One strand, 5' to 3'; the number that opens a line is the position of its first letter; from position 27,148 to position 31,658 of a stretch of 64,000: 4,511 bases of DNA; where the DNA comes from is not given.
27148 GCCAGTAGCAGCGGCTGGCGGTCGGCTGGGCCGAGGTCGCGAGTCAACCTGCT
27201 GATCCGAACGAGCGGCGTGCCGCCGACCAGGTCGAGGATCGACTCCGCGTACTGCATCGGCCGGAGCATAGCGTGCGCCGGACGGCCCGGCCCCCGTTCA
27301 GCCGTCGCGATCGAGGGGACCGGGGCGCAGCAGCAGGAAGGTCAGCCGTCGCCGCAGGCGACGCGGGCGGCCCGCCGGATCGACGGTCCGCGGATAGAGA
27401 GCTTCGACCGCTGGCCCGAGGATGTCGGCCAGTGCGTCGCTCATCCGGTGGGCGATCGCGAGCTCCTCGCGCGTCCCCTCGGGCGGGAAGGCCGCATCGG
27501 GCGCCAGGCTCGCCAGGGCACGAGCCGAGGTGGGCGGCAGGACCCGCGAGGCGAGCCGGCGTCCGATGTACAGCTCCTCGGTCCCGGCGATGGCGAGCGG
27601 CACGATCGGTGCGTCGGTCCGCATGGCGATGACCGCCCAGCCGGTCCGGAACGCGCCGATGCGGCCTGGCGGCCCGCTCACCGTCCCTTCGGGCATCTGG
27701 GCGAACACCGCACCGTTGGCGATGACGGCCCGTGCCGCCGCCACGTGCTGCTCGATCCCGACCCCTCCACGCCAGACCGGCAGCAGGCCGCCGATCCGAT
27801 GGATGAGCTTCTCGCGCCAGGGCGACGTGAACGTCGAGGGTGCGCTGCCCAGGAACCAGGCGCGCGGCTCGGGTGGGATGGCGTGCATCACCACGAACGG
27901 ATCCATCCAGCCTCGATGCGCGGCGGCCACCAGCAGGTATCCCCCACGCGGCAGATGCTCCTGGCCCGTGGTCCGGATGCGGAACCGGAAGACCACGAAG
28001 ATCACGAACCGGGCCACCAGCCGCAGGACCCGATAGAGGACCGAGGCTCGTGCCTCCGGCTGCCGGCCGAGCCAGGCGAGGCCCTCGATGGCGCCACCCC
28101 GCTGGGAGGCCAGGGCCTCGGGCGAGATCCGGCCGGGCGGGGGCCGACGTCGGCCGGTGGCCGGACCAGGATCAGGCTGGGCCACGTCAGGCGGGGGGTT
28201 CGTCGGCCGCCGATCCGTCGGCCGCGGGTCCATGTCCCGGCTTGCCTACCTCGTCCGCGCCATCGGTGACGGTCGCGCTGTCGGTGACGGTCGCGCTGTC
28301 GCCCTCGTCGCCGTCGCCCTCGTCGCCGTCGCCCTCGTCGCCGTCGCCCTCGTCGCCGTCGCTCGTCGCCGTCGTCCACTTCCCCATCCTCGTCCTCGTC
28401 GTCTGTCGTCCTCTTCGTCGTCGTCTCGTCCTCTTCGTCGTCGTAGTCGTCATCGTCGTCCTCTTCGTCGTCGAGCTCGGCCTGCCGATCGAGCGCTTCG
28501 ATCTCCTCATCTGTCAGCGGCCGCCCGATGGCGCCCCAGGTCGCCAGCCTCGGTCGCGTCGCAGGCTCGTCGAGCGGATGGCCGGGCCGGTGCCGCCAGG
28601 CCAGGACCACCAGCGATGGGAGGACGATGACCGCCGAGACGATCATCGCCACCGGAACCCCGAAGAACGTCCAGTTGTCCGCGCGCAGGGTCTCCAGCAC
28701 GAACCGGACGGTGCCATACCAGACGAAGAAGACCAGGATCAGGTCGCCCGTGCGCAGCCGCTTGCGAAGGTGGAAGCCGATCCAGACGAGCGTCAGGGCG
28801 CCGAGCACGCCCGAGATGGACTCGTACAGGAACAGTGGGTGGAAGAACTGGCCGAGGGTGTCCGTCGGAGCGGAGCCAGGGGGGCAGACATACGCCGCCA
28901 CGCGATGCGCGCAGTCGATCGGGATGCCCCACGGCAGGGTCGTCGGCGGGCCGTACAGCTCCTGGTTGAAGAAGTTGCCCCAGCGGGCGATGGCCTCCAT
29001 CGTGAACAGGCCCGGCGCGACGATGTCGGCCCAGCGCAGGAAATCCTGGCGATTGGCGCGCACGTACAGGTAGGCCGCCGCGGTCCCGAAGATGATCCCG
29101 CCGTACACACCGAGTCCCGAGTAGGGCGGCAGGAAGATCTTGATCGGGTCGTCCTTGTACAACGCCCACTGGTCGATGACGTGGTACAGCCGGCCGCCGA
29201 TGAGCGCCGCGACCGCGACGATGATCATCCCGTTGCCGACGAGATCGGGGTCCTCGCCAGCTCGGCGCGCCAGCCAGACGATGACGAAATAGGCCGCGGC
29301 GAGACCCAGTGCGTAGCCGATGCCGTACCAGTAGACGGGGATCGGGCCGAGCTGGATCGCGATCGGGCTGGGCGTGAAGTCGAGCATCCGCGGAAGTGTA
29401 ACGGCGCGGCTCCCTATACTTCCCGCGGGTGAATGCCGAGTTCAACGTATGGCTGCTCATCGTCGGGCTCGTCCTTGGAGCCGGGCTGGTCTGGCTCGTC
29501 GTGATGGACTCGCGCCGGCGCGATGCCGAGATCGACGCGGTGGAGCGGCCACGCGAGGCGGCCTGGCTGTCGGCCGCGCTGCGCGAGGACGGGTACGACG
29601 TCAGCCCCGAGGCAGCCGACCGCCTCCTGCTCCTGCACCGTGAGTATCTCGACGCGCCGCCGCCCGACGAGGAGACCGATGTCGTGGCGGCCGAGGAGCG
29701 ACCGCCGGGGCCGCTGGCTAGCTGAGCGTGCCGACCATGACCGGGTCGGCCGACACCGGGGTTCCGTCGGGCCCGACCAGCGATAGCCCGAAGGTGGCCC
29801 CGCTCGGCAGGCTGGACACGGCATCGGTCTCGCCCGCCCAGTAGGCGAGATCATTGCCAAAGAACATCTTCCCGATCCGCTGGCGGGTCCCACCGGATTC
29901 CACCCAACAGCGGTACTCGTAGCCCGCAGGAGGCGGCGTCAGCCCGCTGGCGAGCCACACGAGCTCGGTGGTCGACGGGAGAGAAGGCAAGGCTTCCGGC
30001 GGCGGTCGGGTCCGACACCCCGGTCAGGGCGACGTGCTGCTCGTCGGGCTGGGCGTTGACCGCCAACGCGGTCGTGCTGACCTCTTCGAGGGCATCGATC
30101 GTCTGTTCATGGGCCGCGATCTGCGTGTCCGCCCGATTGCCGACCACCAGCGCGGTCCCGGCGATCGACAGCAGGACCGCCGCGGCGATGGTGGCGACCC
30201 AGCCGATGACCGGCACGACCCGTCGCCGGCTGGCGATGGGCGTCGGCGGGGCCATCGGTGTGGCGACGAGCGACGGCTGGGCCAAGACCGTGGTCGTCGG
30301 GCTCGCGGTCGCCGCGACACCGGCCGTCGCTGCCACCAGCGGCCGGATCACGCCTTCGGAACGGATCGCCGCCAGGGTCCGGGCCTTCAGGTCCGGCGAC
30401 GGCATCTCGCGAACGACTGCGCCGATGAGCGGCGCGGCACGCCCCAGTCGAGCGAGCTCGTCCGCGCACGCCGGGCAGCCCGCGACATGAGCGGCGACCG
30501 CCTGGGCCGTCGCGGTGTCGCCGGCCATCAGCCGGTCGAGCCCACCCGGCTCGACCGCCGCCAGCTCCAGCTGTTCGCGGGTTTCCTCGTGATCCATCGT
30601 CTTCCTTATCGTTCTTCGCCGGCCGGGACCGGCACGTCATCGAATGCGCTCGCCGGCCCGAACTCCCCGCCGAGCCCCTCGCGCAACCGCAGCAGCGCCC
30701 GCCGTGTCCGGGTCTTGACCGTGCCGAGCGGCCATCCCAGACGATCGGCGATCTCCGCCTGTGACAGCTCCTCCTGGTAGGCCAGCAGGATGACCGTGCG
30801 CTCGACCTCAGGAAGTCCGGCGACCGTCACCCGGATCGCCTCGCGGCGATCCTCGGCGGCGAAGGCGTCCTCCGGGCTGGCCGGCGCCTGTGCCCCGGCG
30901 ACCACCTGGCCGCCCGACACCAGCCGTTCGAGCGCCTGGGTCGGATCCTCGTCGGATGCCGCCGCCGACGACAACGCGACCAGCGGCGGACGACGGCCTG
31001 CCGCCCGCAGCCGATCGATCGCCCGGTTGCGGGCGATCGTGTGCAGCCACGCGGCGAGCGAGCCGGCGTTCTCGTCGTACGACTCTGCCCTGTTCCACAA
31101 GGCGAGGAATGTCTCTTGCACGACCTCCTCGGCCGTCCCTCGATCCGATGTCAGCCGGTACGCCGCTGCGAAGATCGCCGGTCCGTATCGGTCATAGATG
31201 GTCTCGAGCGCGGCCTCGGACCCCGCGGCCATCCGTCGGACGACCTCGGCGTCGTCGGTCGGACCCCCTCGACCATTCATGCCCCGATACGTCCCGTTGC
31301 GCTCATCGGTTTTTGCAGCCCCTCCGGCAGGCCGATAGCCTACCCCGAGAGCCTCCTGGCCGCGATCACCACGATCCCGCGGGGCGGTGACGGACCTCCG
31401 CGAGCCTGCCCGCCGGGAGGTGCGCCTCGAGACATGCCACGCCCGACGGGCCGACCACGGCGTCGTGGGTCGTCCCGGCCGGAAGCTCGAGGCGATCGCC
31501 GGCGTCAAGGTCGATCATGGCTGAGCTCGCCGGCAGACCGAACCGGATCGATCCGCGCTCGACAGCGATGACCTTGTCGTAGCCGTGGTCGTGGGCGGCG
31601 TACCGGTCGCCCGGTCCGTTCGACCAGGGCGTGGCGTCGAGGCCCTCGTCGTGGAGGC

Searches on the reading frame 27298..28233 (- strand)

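Call 37: search_protein_families(library=pfam, proteins=[window:27298-28233:-], max_evalue=0.001)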
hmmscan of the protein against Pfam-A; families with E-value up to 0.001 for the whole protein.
window:27298-28233:- (311 aa): 1 family
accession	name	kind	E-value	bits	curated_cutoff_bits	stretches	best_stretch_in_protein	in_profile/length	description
PF01553.26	Acyltransferase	-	8.4e-14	52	23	1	85-215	1-131/132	Acyltransferase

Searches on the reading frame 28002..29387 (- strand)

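Call 36: search_protein_families(library=pfam, proteins=[window:28002-29387:-], max_evalue=0.001)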
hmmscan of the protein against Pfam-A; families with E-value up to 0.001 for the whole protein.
window:28002-29387:- (461 aa): 2 families
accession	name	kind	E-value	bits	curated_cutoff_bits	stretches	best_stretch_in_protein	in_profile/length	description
PF01790.23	LGT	-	1.3e-59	201.9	24.9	1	8-264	1-240/240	Prolipoprotein diacylglyceryl transferase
PF05764.18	YL1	-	9e-06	26.4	29.2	1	293-369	21-97/239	YL1 nuclear protein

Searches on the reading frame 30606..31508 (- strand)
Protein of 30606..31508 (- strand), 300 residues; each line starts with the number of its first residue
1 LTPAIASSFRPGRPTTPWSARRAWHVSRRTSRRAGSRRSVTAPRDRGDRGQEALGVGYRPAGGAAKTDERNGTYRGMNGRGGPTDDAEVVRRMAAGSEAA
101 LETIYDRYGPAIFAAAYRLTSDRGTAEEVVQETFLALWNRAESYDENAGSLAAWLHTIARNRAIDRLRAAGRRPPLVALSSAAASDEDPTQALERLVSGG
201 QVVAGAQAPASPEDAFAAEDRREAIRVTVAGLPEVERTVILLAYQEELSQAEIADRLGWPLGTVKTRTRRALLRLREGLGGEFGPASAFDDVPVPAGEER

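Call 36: search_protein_families(library=pfam, proteins=[window:30606-31508:-], max_evalue=0.001)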
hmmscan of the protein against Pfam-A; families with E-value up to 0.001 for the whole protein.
window:30606-31508:- (300 aa): 5 families
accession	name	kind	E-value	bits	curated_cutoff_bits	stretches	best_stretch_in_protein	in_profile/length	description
PF04542.20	Sigma70_r2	-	1.2e-20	73.5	24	1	104-173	1-71/71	Sigma-70 region 2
PF08281.18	Sigma70_r4_2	-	5e-15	55.3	25.7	1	223-275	2-54/54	Sigma-70, region 4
PF04545.22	Sigma70_r4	-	6.8e-14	51.6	24.1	1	230-277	3-50/50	Sigma-70, region 4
PF13384.12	HTH_23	-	6.1e-05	23.2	24.6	1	234-272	4-41/50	Homeodomain-like domain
PF13412.12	HTH_24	-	0.00042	20.3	21.9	0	246-270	16-40/48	Winged helix-turn-helix DNA-binding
